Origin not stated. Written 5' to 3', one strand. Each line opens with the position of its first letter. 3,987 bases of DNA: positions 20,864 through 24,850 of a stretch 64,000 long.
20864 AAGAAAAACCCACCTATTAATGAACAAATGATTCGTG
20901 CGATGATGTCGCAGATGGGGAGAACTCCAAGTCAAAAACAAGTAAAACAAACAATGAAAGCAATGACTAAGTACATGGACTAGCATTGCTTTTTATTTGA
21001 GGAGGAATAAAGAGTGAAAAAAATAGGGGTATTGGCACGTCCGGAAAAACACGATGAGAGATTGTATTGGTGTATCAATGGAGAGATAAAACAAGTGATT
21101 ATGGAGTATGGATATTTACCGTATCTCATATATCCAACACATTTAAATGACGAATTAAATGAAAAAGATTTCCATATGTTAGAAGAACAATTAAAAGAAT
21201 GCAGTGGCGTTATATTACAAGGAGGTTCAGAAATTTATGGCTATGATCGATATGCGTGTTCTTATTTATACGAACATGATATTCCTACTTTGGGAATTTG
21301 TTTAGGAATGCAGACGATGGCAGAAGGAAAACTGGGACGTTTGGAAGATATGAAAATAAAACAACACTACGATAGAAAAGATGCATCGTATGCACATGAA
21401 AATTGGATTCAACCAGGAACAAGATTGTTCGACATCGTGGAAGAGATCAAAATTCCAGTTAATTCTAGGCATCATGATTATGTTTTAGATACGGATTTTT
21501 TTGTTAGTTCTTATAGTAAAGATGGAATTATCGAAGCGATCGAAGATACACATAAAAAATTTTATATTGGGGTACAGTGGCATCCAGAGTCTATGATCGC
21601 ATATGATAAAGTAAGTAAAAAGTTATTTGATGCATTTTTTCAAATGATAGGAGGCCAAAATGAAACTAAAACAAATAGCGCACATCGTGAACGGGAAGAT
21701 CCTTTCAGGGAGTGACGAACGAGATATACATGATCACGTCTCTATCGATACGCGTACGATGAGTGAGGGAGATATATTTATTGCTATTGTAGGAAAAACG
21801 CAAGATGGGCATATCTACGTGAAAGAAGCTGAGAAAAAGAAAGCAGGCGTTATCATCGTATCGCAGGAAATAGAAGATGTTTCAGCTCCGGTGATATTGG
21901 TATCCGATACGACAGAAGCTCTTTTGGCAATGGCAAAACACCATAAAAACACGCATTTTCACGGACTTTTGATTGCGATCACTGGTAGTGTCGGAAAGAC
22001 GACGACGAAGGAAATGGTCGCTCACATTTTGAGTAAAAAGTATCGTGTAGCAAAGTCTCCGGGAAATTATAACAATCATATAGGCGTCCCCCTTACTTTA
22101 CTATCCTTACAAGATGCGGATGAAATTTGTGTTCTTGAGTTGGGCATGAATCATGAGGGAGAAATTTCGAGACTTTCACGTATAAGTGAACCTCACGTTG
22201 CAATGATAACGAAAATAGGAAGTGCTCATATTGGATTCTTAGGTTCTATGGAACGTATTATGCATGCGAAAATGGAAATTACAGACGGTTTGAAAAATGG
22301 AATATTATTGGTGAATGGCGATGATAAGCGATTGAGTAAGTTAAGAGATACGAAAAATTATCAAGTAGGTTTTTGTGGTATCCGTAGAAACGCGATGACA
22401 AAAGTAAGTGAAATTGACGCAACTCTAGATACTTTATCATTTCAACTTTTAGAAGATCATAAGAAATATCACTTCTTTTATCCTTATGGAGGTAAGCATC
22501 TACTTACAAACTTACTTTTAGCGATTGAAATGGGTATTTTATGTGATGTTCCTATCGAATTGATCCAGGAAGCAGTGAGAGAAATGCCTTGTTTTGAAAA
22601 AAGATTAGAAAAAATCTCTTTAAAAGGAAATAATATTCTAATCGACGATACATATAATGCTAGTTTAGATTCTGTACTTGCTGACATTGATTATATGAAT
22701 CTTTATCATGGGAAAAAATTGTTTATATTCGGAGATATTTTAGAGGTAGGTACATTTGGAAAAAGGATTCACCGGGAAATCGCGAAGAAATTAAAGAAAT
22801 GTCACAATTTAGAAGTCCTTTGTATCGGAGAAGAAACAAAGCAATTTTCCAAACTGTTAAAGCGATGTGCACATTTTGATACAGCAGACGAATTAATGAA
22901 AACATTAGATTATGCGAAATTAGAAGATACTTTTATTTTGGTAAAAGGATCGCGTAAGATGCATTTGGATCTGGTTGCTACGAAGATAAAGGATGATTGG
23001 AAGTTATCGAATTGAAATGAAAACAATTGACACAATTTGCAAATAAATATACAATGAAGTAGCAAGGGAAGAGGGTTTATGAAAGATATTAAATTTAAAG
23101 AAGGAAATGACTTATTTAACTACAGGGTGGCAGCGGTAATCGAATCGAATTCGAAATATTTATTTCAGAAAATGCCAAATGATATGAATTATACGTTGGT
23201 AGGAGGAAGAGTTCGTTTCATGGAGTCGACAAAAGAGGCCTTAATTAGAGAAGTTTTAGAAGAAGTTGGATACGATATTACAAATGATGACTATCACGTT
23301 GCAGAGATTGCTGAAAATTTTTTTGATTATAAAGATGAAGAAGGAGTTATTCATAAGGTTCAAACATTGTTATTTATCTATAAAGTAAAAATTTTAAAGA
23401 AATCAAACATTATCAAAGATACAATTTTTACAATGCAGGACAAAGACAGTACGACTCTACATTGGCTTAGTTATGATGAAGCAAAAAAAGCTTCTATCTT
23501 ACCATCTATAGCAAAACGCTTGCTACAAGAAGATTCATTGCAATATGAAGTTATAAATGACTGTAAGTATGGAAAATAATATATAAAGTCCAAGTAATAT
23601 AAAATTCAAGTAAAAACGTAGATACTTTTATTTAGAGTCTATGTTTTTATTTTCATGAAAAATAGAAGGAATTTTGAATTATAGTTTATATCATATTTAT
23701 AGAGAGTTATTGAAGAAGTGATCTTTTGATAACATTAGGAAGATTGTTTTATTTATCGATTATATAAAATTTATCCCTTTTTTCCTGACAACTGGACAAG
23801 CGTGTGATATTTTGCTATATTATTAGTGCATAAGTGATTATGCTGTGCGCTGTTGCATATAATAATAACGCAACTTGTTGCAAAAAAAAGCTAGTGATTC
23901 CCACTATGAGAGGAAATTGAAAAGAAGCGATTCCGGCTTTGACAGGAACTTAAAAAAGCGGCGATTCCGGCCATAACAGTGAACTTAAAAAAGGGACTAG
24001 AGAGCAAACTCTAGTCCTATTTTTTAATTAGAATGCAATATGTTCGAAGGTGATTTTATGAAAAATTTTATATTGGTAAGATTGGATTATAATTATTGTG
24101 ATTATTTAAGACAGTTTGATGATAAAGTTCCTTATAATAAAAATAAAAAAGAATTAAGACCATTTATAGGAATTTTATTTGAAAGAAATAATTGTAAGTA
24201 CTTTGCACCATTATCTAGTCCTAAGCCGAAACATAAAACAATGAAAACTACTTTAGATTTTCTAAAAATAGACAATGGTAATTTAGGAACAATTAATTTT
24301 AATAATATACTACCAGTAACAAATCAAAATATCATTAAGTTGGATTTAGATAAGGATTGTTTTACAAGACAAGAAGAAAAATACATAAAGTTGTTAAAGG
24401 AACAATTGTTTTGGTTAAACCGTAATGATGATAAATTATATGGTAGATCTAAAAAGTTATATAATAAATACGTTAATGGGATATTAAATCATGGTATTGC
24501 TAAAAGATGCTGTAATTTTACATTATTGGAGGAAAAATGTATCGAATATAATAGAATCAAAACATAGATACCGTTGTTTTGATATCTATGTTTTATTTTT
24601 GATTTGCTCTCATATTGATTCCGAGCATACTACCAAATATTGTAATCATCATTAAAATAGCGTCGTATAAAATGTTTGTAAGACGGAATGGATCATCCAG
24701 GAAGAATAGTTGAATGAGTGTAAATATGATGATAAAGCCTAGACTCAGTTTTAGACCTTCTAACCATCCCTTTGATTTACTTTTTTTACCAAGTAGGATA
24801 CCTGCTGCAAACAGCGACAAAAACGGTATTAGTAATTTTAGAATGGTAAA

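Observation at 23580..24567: Type III toxin-antitoxin (ToxIN/AbiQ-like) module with an RNA repeat antitoxin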

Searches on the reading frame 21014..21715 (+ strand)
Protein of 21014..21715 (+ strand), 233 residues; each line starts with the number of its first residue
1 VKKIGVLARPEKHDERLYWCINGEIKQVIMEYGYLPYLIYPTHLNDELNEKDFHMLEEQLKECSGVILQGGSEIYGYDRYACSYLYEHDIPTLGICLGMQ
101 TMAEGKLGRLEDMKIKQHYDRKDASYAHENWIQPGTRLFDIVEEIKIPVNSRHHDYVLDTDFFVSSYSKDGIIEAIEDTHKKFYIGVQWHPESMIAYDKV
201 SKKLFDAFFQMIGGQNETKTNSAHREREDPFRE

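Call 42: search_protein_families(library=pfam, proteins=[window:21014-21715:+], max_evalue=0.001)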
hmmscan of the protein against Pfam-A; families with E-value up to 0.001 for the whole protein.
window:21014-21715:+ (233 aa): 2 families
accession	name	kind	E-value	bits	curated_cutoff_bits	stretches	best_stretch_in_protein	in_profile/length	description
PF07722.19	Peptidase_C26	-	1.3e-22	81.1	20.5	1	85-192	101-219/219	Peptidase C26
PF00117.34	GATase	-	4.7e-18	66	22.8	1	53-196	33-176/190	Glutamine amidotransferase class-I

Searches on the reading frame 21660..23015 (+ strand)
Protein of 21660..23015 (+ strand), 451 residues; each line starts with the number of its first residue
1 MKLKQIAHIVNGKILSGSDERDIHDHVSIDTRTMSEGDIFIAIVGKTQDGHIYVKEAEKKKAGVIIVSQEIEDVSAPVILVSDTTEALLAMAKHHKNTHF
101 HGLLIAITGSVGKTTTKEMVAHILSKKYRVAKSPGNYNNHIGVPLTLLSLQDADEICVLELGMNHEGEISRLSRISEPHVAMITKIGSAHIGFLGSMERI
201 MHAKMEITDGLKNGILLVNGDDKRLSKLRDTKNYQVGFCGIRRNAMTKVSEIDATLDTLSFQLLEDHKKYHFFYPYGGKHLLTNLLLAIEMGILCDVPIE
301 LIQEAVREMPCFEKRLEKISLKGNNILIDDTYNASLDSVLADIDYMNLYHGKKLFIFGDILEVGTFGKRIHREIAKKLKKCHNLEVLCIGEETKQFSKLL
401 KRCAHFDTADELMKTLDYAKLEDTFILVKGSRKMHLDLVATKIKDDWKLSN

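Call 42: search_protein_families(library=pfam, proteins=[window:21660-23015:+], max_evalue=0.001)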
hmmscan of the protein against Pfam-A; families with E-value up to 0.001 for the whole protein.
window:21660-23015:+ (451 aa): 3 families
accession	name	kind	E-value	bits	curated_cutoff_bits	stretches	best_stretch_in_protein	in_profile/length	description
PF08245.18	Mur_ligase_M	-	6.7e-45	153.9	24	1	107-290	1-198/200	Mur ligase middle domain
PF02875.26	Mur_ligase_C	-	4e-09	37.8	28.4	1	315-432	2-127/127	Mur ligase, glutamate ligase domain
PF01225.30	Mur_ligase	-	6.8e-07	30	21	1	26-95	4-94/95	Mur ligase family, catalytic domain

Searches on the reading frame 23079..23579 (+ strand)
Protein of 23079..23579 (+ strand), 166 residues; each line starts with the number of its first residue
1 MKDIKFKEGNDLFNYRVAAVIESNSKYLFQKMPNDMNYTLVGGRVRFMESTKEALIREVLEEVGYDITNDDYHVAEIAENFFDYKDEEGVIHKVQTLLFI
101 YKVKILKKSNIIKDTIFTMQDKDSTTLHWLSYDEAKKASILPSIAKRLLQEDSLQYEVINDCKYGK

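Call 42: search_protein_families(library=pfam, proteins=[window:23079-23579:+], max_evalue=0.001)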
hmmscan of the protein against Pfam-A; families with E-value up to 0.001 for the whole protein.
window:23079-23579:+ (166 aa): 2 families
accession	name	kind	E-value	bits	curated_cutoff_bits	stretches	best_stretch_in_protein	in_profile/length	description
PF00293.34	NUDIX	-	1e-08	35.7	21.1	1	17-139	6-122/134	NUDIX domain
PF16262.11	DUF4916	-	0.00045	20.3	27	0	31-64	46-79/170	Domain of unknown function (DUF4916)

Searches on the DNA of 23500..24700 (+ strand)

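Call 9: search_rna_families(source=window, start=23500, end=24700, threshold=evalue, max_evalue=10, show_alignments=3)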
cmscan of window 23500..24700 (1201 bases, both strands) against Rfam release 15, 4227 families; matches with E-value up to 10: 7.
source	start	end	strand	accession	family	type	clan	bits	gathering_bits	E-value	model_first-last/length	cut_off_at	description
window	24128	24171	+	RF01592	plasmodium_snoR17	Gene; snRNA; snoRNA; CD-box;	-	24.5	51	4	1-80/80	no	small nucleolar RNA snoR17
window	24595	24658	-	RF00187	SNORD102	Gene; snRNA; snoRNA; CD-box;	-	20.9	47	2.5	1-72/72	no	Small nucleolar RNA SNORD102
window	24591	24657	-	RF01605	plasmodium_snoR30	Gene; snRNA; snoRNA; CD-box;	-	20.8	43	3.2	1-74/74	no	small nucleolar RNA snoR30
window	24562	24656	-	RF01184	snR79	Gene; snRNA; snoRNA; CD-box;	-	20.5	55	1.6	1-89/89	no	Small nucleolar RNA snR79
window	23610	23650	+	RF04291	mir-368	Gene; miRNA;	CL00149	17.8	58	3.5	1-72/72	no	mir-368 microRNA precursor family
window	24131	24160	+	RF01319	CRISPR-DR6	Gene; CRISPR;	-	16.4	39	3.8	1-30/30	no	CRISPR RNA direct repeat element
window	24528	24632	-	RF00397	SNORA14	Gene; snRNA; snoRNA; HACA-box;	-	15.5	36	6.5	1-135/135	no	Small nucleolar RNA SNORA14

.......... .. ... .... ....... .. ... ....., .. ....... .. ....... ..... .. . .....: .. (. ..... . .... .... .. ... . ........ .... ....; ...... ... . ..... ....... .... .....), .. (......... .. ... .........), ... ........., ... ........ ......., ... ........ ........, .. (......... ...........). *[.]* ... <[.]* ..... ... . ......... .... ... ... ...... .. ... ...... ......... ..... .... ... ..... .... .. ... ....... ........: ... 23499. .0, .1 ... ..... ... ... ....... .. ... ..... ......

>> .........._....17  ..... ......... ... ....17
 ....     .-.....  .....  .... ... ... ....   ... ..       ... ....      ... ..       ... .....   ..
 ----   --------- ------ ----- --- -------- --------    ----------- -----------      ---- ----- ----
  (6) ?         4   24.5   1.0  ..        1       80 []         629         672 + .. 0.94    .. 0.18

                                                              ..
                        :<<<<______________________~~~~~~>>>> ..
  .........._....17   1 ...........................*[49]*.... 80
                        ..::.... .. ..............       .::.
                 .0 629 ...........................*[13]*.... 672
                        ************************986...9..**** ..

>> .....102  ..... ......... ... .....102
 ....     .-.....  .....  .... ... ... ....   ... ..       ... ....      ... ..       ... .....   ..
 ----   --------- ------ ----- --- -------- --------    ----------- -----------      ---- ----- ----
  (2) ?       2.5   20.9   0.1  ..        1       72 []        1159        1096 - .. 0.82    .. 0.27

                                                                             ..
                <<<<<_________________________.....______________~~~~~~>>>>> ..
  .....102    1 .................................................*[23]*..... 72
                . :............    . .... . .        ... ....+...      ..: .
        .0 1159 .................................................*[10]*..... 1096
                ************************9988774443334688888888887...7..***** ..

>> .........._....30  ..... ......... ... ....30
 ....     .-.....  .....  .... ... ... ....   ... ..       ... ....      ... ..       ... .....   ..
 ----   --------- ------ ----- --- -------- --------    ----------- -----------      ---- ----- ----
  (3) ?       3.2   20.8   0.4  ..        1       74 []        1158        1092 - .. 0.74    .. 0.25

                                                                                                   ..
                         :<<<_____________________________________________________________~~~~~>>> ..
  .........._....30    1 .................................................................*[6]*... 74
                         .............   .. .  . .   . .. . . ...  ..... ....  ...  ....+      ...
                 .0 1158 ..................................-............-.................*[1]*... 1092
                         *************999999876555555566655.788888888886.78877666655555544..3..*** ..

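Call 57: search_rna_families(sources=[L083, L084, L082, L081], threshold=gathering)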
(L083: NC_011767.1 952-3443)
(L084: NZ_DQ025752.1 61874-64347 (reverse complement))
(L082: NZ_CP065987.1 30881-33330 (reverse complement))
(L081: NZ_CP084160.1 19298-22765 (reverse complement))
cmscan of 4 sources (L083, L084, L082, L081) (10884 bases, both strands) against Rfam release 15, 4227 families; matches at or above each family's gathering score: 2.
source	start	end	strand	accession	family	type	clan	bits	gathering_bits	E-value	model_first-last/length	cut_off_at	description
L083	287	392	+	RF00106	RNAI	Gene; antisense;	-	75.6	47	7.8e-13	1-102/102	no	RNAI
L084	867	900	+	RF02519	ToxI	Gene; antitoxin;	-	59.2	50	1.1e-08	1-34/34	no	ToxI antitoxin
